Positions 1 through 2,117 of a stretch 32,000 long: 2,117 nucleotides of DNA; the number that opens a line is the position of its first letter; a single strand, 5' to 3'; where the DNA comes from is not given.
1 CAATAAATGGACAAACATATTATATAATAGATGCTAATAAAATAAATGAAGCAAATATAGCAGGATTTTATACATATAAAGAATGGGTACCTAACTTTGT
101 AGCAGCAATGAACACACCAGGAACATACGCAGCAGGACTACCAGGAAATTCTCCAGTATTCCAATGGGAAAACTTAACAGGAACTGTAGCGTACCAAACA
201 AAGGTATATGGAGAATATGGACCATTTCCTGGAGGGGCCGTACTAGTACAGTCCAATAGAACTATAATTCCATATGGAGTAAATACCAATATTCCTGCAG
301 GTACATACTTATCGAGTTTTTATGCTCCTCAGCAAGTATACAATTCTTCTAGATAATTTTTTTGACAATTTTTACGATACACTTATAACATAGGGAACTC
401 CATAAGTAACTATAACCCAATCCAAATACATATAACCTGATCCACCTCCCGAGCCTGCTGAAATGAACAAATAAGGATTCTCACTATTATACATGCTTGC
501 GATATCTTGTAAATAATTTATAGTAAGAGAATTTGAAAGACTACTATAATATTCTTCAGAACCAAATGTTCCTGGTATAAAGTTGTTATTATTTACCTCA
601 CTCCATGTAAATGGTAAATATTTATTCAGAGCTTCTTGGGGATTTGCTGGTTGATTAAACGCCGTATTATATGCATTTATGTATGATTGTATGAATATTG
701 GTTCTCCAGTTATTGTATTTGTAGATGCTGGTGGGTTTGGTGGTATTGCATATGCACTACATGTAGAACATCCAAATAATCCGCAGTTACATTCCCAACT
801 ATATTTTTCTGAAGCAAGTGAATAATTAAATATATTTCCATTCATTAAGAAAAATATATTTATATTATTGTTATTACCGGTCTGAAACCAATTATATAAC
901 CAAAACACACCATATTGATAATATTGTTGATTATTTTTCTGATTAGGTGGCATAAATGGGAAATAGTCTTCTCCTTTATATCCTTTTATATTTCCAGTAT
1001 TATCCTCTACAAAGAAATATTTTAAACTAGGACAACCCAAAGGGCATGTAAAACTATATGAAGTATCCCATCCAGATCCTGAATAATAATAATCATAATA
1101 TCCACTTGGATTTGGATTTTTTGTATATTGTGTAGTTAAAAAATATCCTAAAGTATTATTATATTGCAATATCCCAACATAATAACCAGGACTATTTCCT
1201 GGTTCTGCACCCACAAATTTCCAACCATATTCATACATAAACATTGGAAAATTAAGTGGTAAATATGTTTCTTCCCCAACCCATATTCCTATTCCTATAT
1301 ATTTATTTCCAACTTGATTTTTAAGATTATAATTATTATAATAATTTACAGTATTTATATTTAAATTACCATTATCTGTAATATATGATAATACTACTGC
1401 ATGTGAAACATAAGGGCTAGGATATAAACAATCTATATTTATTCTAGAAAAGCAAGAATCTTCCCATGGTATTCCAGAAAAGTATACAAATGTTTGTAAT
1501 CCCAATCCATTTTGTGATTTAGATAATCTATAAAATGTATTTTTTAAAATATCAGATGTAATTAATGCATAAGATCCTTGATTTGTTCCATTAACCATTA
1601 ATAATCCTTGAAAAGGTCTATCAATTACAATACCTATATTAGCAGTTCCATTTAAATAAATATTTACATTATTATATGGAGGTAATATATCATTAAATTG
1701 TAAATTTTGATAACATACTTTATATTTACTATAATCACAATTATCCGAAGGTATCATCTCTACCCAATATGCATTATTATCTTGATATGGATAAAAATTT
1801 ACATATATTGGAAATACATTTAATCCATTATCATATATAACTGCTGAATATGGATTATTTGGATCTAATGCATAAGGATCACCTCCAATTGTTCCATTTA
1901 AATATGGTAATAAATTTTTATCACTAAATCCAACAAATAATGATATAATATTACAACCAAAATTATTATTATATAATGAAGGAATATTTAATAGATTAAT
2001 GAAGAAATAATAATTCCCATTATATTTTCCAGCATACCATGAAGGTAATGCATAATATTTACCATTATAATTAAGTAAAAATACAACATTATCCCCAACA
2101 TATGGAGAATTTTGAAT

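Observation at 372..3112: Mini-pilin-like gene translationally coupled to an 851-aa Asn/Tyr-rich, Cys-paired surface protein: candidate uncharacterised attachment module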

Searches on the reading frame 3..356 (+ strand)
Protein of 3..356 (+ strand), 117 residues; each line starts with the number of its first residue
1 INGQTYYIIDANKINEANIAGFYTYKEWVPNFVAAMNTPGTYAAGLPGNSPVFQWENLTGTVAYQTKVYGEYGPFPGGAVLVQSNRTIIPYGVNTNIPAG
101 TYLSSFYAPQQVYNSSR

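Call 7: search_protein_families(library=pfam, proteins=[window:3-356:+], max_evalue=1)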
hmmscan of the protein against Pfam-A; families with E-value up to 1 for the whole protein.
window:3-356:+ (117 aa): 1 family
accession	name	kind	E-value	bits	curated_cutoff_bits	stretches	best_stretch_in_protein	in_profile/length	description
PF00383.29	dCMP_cyt_deam_1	-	0.12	12.8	25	1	65-98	15-47/102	Cytidine and deoxycytidylate deaminase zinc-binding region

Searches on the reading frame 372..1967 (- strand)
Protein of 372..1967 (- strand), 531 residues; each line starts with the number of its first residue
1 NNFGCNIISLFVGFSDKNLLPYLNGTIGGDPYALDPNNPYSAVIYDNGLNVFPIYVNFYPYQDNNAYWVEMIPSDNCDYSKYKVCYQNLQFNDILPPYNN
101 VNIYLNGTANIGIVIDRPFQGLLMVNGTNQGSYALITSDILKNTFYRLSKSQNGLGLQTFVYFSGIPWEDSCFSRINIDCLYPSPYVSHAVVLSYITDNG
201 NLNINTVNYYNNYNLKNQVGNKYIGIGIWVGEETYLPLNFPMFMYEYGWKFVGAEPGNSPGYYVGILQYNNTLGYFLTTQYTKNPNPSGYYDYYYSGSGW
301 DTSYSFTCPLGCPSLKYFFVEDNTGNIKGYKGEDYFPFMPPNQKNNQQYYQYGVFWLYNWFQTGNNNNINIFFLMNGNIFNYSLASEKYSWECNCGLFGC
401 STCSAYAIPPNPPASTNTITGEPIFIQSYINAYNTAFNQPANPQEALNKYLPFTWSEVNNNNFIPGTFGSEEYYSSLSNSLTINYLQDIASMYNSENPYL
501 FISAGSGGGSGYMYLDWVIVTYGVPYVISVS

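Call 82: predict_structure(alignment_id=A3)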
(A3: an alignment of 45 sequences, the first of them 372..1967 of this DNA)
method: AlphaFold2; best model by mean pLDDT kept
length: 531 residues; sequences in the alignment: 45
mean_pLDDT: 67.0   pTM: 0.78
mean pLDDT of the five models: 67.0, 59.6, 58.3, 55.1, 54.8
residues with pLDDT >= 90: 50; 70-90: 229; 50-70: 128; < 50: 124
segments of 3 or more residues with pLDDT < 50: 1-50, 63-68, 92-97, 170-186, 440-470, 525-531
pLDDT, mean of each block of 10 residues (from residue 1): 30 34 33 41 38 70 50 73 75 51 84 55 59 87 73 75 70 45 55 88 91 86 79 89 80 71 91 89 70 85 85 85 77 76 62 77 76 66 62 70 73 70 70 61 39 40 43 54 72 79 74 79 48 30
secondary structure, 60 per line:
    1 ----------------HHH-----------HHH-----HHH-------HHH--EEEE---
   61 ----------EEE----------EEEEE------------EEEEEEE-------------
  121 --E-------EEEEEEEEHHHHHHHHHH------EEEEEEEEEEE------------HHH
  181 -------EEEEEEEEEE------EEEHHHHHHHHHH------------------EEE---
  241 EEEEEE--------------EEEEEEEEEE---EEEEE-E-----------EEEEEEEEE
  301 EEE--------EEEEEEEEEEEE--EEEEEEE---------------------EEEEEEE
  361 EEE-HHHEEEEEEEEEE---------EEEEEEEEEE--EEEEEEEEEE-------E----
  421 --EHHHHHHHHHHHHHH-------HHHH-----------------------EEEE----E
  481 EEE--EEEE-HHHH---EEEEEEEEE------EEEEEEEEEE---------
elements in order: E54-57 E71-73 E84-88 E101-107 E131-138 H139-148 E155-165 E188-197 E204-206 H207-216 E235-237 E241-246 E261-270 E274-278 E292-303 E312-323 E326-332 E354-363 E368-377 E387-396 E399-408 H424-437 H445-448 E472-475 E480-483 E486-489 H491-494 E498-506 E513-522

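Call 84: fold_search(model_id=the predicted structure, library=pdb)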
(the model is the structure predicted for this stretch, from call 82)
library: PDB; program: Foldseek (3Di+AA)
matches with E <= 10: 252; with E <= 0.001: 0
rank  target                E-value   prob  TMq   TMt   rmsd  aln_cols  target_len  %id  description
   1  2a6x_B                1.2e-02  0.91  0.23  0.47  11.0       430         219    6  Crystal structure of Emp46p carbohydrate recognition domain (CRD), Y131F mutant (released 2006-01-31)
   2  2gme_B                1.4e-02  0.80  0.23  0.43  11.5       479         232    8  Metal-free (apo) P. angolensis seed lectin (released 2006-07-25)
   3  6rwf                  1.5e-02  0.11  0.14  0.16  17.9       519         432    9  The dissociation mechanism of processive cellulases (released 2019-11-06)
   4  2gn3_A                1.6e-02  0.84  0.23  0.45  11.4       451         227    8  Metal-free (apo-PAL) in complex with alpha-D-Met-Man (released 2006-07-25)
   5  2dur_B                2.1e-02  0.69  0.22  0.40  11.0       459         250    6  Crystal structure of VIP36 exoplasmic/lumenal domain, Ca2+/Man2-bound form (released 2007-07-24)
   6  2e6v_D                2.5e-02  0.69  0.22  0.41   9.7       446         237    6  Crystal structure of VIP36 exoplasmic/lumenal domain, Ca2+/Man3GlcNAc-bound form (released 2007-07-24)
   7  3zvx_B                2.7e-02  0.51  0.21  0.38  11.1       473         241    7  STRUCTURE OF THE LECTIN FROM PLATYPODIUM ELEGANS IN COMPLEX WITH A TRIMANNOSIDE (released 2012-01-11)
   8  2a6v_A                3.1e-02  0.82  0.23  0.47  10.9       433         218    6  Crystal structure of Emp46p carbohydrate recognition domain (CRD), potassium-bound form (released 2006-01-31)
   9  2e6v_E                3.1e-02  0.75  0.22  0.43  10.5       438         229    7  Crystal structure of VIP36 exoplasmic/lumenal domain, Ca2+/Man3GlcNAc-bound form (released 2007-07-24)
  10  2dup_B                3.1e-02  0.57  0.22  0.40  11.1       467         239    7  Crystal structure of VIP36 exoplasmic/lumenal domain, metal-free form (released 2007-07-24)
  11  2e6v_C                3.2e-02  0.57  0.21  0.39  10.1       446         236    6  Crystal structure of VIP36 exoplasmic/lumenal domain, Ca2+/Man3GlcNAc-bound form (released 2007-07-24)
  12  5hca_A                5.0e-02  0.16  0.15  0.26  21.1       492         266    6  Globular Domain of the Entamoeba histolytica calreticulin in complex with glucose (released 2016-08-31)
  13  2ar6_A                5.9e-02  0.23  0.18  0.32  17.5       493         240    8  Pterocarpus angolensis Lectin (PAL) In Complex With The Pentasaccharide M592 (released 2006-08-01)
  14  2dur_A                6.2e-02  0.51  0.21  0.38  10.3       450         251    6  Crystal structure of VIP36 exoplasmic/lumenal domain, Ca2+/Man2-bound form (released 2007-07-24)
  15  2e6v_A                6.5e-02  0.41  0.19  0.36  13.0       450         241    7  Crystal structure of VIP36 exoplasmic/lumenal domain, Ca2+/Man3GlcNAc-bound form (released 2007-07-24)
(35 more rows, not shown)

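Call 95: fold_search(model_id=the predicted structure, library=viral)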
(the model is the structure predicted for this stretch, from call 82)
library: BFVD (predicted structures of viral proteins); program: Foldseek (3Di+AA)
matches with E <= 10: 224; with E <= 0.001: 0
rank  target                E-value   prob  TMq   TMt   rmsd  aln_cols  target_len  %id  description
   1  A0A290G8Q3            1.9e-02  0.47  0.18  0.32  14.7       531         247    7  (no name in the UniProt tables at hand)
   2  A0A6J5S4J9            5.4e-02  0.33  0.20  0.33  13.6       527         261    7  Uncharacterized protein [uncultured Caudovirales phage]
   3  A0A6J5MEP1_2          6.0e-02  0.28  0.14  0.10  13.9       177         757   12  Uncharacterized protein [uncultured Caudovirales phage]
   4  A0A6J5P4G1            8.8e-02  0.41  0.22  0.32  12.0       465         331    7  Concanavalin A-like lectin/glucanases superfamily [uncultured Caudovirales phage]
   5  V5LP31                1.1e-01  0.33  0.20  0.18  17.1       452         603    9  (no name in the UniProt tables at hand)
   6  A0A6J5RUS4            1.2e-01  0.02  0.09  0.09  27.3       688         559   10  Uncharacterized protein [uncultured Caudovirales phage]
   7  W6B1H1                1.6e-01  0.16  0.17  0.30  15.2       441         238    8  LamG domain-containing protein [Erwinia phage Ea35-70]
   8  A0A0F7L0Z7            2.3e-01  0.04  0.07  0.15  17.3       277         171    8  Uncharacterized protein [uncultured marine virus]
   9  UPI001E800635         2.8e-01  0.25  0.20  0.25   9.3       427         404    7  (no name look-up for this kind of identifier)
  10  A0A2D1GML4            2.8e-01  0.16  0.21  0.28  14.3       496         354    7  (no name in the UniProt tables at hand)
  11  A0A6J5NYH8            2.9e-01  0.12  0.17  0.27  16.4       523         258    6  SO2946-like C-terminal domain-containing protein [uncultured Caudovirales phage]
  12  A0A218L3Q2            3.1e-01  0.01  0.07  0.05  31.2       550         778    8  Structural protein [Acheta domestica densovirus]
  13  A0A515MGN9            3.2e-01  0.09  0.15  0.14  14.6       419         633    6  (no name in the UniProt tables at hand)
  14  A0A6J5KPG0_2          3.2e-01  0.03  0.11  0.08  23.5       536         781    8  Tip attachment protein J [uncultured Caudovirales phage]
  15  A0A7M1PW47            3.4e-01  0.01  0.10  0.09  29.5       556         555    8  (no name in the UniProt tables at hand)
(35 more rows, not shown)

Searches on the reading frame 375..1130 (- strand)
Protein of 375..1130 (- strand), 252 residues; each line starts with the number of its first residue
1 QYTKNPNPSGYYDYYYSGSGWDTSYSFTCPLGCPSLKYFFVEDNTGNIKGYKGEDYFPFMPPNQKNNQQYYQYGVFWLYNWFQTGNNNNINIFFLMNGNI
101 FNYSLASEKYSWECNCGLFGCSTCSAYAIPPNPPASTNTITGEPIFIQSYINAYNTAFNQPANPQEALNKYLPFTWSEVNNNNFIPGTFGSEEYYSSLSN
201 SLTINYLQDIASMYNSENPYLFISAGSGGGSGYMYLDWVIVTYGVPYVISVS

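Call 70: search_protein_families(library=pfam, proteins=[window:375-1130:-], max_evalue=10)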
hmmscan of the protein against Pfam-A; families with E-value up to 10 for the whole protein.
seq(252 aa): 1 family
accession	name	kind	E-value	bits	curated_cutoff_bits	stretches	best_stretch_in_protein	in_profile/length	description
PF06799.16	CGLD27-like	-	0.14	12.7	25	1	160-248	8-90/143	Conserved in the green lineage and diatoms 27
